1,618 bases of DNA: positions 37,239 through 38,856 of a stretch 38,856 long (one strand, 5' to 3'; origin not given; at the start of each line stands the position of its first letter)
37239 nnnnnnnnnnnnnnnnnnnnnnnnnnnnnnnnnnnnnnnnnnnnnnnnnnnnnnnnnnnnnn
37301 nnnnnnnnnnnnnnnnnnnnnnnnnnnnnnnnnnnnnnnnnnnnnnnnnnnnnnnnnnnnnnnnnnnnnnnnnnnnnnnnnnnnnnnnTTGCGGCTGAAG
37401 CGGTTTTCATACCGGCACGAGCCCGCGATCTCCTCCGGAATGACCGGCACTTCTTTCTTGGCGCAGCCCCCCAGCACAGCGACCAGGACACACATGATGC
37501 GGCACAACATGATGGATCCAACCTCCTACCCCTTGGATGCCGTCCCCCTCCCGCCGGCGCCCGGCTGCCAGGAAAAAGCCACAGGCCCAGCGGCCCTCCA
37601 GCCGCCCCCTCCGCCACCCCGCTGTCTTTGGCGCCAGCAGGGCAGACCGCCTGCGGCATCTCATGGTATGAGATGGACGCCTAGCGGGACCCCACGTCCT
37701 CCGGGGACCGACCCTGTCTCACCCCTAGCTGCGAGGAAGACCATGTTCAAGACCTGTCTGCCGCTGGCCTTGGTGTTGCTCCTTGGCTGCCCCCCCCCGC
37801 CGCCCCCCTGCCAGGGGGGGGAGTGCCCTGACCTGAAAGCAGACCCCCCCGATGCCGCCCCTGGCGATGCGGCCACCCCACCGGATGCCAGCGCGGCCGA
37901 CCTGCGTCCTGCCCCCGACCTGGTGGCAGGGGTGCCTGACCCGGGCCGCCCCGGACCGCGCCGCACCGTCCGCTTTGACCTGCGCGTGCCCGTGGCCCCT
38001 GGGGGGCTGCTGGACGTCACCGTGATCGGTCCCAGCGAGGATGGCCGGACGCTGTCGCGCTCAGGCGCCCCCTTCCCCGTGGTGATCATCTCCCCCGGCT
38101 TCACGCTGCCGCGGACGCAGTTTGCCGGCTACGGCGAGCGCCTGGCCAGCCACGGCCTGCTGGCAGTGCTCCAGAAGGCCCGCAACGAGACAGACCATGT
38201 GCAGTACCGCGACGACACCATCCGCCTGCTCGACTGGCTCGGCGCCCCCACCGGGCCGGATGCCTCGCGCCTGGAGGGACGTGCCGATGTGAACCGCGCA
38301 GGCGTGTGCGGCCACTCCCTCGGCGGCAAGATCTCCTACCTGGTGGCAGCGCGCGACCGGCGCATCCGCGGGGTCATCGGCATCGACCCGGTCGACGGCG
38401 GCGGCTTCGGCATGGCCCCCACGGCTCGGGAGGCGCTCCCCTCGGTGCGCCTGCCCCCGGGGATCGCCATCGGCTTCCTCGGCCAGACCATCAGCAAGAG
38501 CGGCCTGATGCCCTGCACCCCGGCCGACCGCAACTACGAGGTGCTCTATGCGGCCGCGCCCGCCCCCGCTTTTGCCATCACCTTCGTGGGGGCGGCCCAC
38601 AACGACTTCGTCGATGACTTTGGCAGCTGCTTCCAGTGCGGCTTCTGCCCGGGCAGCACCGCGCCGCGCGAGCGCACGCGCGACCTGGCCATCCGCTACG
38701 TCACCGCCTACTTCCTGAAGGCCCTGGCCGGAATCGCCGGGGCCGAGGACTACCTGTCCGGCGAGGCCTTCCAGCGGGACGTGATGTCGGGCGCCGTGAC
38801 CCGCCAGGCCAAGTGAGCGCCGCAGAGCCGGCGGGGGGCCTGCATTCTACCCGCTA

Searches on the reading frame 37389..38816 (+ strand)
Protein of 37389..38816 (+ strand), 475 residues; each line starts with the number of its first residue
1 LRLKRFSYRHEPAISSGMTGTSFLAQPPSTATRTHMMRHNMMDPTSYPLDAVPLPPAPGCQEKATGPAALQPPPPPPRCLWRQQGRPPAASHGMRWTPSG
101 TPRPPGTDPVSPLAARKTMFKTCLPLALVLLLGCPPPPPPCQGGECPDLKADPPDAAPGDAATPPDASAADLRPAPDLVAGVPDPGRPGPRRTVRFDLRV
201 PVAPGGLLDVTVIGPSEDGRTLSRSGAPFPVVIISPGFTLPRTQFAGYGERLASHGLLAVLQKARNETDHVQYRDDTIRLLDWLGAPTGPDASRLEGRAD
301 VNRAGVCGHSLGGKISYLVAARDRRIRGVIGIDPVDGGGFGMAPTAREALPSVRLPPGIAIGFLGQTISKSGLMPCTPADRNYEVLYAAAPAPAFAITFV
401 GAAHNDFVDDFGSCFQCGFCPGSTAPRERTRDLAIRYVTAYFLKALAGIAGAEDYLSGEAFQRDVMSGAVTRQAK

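Call 79: search_protein_families(library=pfam, proteins=[window:37389-38816:+], max_evalue=0.001)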
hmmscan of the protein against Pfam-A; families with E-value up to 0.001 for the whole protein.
window:37389-38816:+ (475 aa): 3 families
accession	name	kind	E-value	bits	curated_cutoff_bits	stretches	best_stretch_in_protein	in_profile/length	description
PF12740.14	PETase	-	5e-13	49.5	28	1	227-336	52-159/263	PET hydrolase-like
PF07224.18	Chlorophyllase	-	7.8e-12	45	26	1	228-434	41-261/301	Chlorophyllase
PF03403.19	PAF-AH_p_II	-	0.0001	21.4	20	0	220-268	92-139/372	Platelet-activating factor acetylhydrolase, isoform II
